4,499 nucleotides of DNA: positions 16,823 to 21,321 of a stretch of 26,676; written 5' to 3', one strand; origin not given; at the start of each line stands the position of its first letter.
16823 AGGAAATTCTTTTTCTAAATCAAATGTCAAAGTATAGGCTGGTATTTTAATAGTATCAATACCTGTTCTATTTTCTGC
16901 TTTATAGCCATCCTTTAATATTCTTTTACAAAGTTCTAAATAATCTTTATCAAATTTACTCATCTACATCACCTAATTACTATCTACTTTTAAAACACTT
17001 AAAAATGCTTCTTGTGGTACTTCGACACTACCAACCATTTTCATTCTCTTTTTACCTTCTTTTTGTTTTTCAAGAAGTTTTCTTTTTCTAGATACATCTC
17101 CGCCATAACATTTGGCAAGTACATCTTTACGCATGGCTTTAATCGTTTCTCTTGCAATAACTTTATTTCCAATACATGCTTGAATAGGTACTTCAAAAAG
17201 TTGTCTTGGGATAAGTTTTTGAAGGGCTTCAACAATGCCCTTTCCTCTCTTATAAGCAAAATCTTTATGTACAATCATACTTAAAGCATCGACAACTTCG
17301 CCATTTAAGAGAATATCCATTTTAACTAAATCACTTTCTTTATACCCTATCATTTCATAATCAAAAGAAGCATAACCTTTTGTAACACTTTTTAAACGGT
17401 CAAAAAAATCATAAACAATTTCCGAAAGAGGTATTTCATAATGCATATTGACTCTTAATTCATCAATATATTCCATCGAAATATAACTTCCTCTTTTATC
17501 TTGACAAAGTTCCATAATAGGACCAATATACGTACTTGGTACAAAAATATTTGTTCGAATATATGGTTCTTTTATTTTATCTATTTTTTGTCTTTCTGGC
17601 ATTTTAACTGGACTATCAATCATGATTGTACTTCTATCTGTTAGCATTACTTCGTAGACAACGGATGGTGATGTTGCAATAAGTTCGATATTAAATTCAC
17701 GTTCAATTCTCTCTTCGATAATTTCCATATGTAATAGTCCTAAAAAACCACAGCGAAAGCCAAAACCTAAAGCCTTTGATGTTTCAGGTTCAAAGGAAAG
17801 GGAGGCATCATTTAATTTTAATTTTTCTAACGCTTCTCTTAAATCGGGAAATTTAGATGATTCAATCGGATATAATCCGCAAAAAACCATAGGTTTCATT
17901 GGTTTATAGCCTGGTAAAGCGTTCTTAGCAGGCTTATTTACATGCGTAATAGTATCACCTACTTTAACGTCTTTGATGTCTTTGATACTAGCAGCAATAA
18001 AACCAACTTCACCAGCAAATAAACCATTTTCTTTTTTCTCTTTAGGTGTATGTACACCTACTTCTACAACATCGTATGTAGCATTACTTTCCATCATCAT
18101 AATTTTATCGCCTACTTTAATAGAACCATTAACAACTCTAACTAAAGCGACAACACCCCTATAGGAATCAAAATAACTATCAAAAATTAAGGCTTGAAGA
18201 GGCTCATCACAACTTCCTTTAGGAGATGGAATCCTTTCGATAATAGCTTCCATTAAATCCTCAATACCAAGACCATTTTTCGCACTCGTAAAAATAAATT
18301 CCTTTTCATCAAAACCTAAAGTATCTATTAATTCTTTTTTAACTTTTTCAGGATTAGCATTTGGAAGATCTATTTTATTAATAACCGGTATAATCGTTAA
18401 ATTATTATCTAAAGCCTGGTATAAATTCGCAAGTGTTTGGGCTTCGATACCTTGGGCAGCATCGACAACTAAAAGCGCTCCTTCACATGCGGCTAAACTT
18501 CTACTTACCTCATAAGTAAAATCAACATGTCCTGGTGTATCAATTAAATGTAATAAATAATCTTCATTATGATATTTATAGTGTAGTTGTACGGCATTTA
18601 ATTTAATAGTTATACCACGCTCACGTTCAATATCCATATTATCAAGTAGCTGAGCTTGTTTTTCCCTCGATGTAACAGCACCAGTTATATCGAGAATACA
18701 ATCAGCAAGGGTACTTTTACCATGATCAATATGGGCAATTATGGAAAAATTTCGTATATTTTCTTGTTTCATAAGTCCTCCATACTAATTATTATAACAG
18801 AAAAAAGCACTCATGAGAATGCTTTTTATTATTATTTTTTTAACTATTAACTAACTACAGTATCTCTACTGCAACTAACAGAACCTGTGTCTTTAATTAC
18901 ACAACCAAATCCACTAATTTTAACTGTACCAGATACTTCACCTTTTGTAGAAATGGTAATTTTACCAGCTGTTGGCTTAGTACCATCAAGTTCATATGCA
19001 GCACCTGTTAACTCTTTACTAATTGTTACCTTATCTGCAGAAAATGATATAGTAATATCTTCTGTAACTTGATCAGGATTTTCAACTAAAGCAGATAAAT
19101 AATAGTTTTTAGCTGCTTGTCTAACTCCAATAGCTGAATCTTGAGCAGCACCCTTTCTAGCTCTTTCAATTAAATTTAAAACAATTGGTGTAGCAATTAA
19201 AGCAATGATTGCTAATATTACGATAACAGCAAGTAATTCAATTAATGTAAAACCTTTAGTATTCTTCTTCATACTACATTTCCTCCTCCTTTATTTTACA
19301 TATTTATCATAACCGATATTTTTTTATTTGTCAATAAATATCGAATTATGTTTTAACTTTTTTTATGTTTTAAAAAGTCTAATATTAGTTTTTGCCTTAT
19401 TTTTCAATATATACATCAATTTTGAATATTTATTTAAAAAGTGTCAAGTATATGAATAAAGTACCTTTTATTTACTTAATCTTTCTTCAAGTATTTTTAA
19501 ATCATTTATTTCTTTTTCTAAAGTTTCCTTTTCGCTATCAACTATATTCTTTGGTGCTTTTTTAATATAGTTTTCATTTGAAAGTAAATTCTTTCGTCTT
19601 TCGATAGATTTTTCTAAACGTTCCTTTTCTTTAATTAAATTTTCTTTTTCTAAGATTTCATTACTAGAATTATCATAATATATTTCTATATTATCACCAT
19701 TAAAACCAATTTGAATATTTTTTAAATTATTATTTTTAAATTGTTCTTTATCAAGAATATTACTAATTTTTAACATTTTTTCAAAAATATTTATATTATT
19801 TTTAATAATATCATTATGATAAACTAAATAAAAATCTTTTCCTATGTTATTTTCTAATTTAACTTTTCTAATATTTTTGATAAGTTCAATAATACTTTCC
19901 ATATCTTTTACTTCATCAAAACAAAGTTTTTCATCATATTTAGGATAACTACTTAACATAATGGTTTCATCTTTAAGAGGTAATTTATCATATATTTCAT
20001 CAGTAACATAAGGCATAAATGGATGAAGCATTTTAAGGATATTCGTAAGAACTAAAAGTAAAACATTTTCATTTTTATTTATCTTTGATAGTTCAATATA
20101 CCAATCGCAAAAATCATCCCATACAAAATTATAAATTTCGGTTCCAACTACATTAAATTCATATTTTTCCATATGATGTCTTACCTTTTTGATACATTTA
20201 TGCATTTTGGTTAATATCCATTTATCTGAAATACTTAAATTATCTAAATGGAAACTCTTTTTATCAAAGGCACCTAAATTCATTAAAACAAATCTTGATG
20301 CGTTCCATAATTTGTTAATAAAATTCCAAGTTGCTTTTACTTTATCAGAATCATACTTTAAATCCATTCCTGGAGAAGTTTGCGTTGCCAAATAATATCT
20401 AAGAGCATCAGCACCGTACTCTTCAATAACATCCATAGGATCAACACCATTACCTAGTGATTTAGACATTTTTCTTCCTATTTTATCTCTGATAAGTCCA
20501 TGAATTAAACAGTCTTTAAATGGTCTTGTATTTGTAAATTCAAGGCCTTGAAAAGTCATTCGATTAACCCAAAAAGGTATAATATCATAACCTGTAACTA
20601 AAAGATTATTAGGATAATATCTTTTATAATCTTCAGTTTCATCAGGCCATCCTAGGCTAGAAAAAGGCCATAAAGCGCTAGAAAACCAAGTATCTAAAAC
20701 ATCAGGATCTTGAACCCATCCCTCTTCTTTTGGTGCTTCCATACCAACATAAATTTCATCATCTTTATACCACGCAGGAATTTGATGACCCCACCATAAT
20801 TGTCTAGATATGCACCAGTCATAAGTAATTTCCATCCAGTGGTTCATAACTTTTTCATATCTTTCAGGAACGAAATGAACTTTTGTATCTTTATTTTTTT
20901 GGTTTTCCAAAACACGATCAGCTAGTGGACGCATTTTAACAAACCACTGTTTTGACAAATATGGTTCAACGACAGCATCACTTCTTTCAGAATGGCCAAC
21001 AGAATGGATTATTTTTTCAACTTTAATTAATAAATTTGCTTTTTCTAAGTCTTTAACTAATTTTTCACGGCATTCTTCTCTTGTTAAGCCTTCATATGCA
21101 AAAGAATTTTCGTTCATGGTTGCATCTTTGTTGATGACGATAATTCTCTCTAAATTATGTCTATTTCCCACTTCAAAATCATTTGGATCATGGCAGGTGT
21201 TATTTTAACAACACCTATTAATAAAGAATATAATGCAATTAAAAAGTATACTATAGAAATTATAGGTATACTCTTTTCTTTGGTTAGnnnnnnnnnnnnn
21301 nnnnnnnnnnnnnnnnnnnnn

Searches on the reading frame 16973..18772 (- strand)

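Call 5: search_protein_families(library=pfam, proteins=[window:16973-18772:-], max_evalue=0.01)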
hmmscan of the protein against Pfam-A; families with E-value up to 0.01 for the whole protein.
window:16973-18772:- (599 aa): 11 families
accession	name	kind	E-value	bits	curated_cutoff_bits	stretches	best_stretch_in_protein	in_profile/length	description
PF00009.33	GTP_EFTU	-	1e-58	198.5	26.5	1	4-183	1-188/188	Elongation factor Tu GTP binding domain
PF06421.17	LepA_C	-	1.5e-51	173.4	29.7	1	489-595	1-107/107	GTP-binding protein LepA C-terminus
PF00679.30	EFG_C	-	7.1e-23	80.9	27.9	1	400-487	2-88/89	Elongation factor G C-terminus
PF03144.31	GTP_EFTU_D2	-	8e-13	49.1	30.3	1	206-276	1-73/73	Elongation factor Tu domain 2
PF22042.2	EF-G_D2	-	1e-06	29.2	27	1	191-257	1-66/84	Elongation factor G domain 2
PF00071.28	Ras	-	1.4e-06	28.5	21.6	1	52-181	28-160/162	Ras family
PF01926.29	MMR_HSR1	-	0.00013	22.5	21.9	1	17-133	10-113/113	50S ribosome-binding GTPase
PF14492.12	EFG_III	-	0.00041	20.8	27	1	293-365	3-72/75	Elongation Factor G, domain III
PF16897.10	MMR_HSR1_Xtn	-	0.00073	19.9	35.2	1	124-180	52-103/106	C-terminal region of MMR_HSR1 domain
PF01200.24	Ribosomal_S28e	-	0.0047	17.3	25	0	210-230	38-58/64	Ribosomal protein S28e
PF16658.11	RF3_C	-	0.0073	16.6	40.1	0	293-373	8-85/132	Class II release factor RF3, C-terminal domain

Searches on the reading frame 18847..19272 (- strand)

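Call 5: search_protein_families(library=pfam, proteins=[window:18847-19272:-], max_evalue=0.01)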
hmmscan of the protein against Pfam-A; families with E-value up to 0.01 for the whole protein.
window:18847-19272:- (141 aa): 1 family
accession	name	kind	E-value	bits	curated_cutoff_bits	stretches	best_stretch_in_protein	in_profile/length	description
PF07963.17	N_methyl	-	3.2e-09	36.4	21.2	1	3-27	2-26/27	Prokaryotic N-terminal methylation motif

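Call 9: search_protein_families(library=ncbifam, proteins=[window:18847-19272:-], max_evalue=0.01)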
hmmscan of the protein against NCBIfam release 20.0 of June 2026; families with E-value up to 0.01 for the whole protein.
window:18847-19272:- (141 aa): 13 families
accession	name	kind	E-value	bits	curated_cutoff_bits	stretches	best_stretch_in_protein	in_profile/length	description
TIGR02532.1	IV_pilin_GFxxxE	domain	4.3e-08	32.7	16.3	1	6-28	2-24/24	prepilin-type N-terminal cleavage/methylation domain-containing protein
TIGR01710.1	typeII_sec_gspG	equivalog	2.2e-07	31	88.85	1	6-61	1-56/134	type II secretion system major pseudopilin GspG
NF040999.1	pilin_ComGC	equivalog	1.5e-05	25.1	75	1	6-46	2-42/84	competence type IV pilus major pilin ComGC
NF041775.1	typeIV_PilA_Myxo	equivalog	2.6e-05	24.3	400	1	5-57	10-62/214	type IV pilin protein PilA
NF007862.0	PRK10574.1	equivalog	4.8e-05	23.5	138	1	3-38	2-37/145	prepilin peptidase-dependent pilin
NF041013.1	T4P_ComGE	equivalog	8.2e-05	22.6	49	1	3-69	1-67/83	competence type IV pilus minor pilin ComGE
TIGR01708.2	typeII_sec_gspH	equivalog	0.00028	20.9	80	1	6-47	2-40/169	type II secretion system minor pseudopilin GspH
NF040982.1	ComGD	equivalog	0.00045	20.6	70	1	6-38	2-34/139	competence type IV pilus minor pilin ComGD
NF038304.1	EPS_HpsC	equivalog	0.0013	18.4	200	1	2-54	17-69/318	hormogonium polysaccharide secretion pseudopilin HpsC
TIGR02596.1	TIGR02596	subfamily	0.0014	18.8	70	1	8-41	1-34/196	Verru_Chthon cassette protein D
NF041002.1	pilin_ComGF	equivalog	0.0014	18.8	80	1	6-38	2-34/139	competence type IV pilus minor pilin ComGF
NF007800.0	PRK10506.1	equivalog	0.003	17.4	158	0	3-26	6-29/163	prepilin peptidase-dependent protein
TIGR02599.1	TIGR02599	subfamily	0.004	16.4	256.5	1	7-45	1-39/361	Verru_Chthon cassette protein C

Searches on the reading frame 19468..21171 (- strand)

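Call 5: search_protein_families(library=pfam, proteins=[window:19468-21171:-], max_evalue=0.01)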
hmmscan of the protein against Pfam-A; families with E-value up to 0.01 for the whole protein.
window:19468-21171:- (567 aa): 6 families
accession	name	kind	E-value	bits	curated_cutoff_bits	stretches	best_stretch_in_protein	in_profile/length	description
PF00133.28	tRNA-synt_1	-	1.6e-69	235.1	22.7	2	149-273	289-413/414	tRNA synthetases class I (I, L, M and V)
PF08264.19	Anticodon_1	-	1.1e-39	136.1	25.1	1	316-446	1-141/148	Anticodon-binding domain of tRNA ligase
PF09334.17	tRNA-synt_1g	-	2e-18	66.7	20.1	1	69-283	177-376/391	tRNA synthetases class I (M)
PF10458.14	Val_tRNA-synt_C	-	2.1e-06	28.4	25.9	1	508-567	5-64/66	Valyl tRNA synthetase tRNA binding arm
PF01406.26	tRNA-synt_1e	-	0.00049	20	27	1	232-265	251-284/301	tRNA synthetases class I (C) catalytic domain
PF01921.24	tRNA-synt_1f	-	0.0018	17.7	27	1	225-279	273-326/360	tRNA synthetases class I (K)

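Call 9: search_protein_families(library=ncbifam, proteins=[window:19468-21171:-], max_evalue=0.01)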
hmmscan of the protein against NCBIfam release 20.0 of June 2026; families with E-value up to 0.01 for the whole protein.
window:19468-21171:- (567 aa): 16 families
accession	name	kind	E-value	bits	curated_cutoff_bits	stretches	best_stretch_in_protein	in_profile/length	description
NF004349.1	PRK05729.1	equivalog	6.1e-189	630.2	704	1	1-564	278-859/860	valine--tRNA ligase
TIGR00422.1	valS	equivalog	5.4e-180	600.4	612.1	1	1-551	284-862/863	valine--tRNA ligase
NF011492.0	PRK14900.1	equivalog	4e-138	462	1783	1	2-552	295-877/1044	valine--tRNA ligase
NF009687.0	PRK13208.1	equivalog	1.5e-103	347.5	738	1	3-445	285-752/801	valine--tRNA ligase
TIGR00392.1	ileS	equivalog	1.3e-78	265.1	621.4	2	151-439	528-834/861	isoleucine--tRNA ligase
NF000540.1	alt_ValS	exception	9.6e-61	205.8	900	2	148-444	488-790/827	valine--tRNA ligase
NF000258.1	MupB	exception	1.1e-35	122.7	1900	2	154-504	508-863/1033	mupirocin-resistant isoleucine--tRNA ligase MupB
NF008957.0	PRK12300.1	subfamily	2.3e-35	121.9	677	2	180-543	572-918/946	leucine--tRNA ligase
TIGR00395.1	leuS_arch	equivalog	1.4e-30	106.1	648.5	2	180-553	566-905/938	leucine--tRNA ligase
TIGR00396.1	leuS_bact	equivalog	6.3e-30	104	548.4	2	233-430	604-789/843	leucine--tRNA ligase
TIGR00398.1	metG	equivalog_domain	1.9e-29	102.8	336.35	1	72-406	180-510/530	methionine--tRNA ligase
NF040702.1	ileS_w_GNAT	exception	1.3e-28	99.2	1999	2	133-363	684-910/1100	isoleucine--tRNA ligase, N-acetyltransferase domain-containing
NF000257.1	MupA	exception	7.7e-28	96.7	1900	2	146-491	495-849/1024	mupirocin-resistant isoleucine--tRNA ligase MupA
NF008900.0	PRK12267.1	equivalog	9.3e-22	77.3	598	1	66-480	151-566/648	methionine--tRNA ligase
NF008860.0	PRK11893.2-2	equivalog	3e-09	36.4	761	1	179-283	319-420/583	methionine--tRNA ligase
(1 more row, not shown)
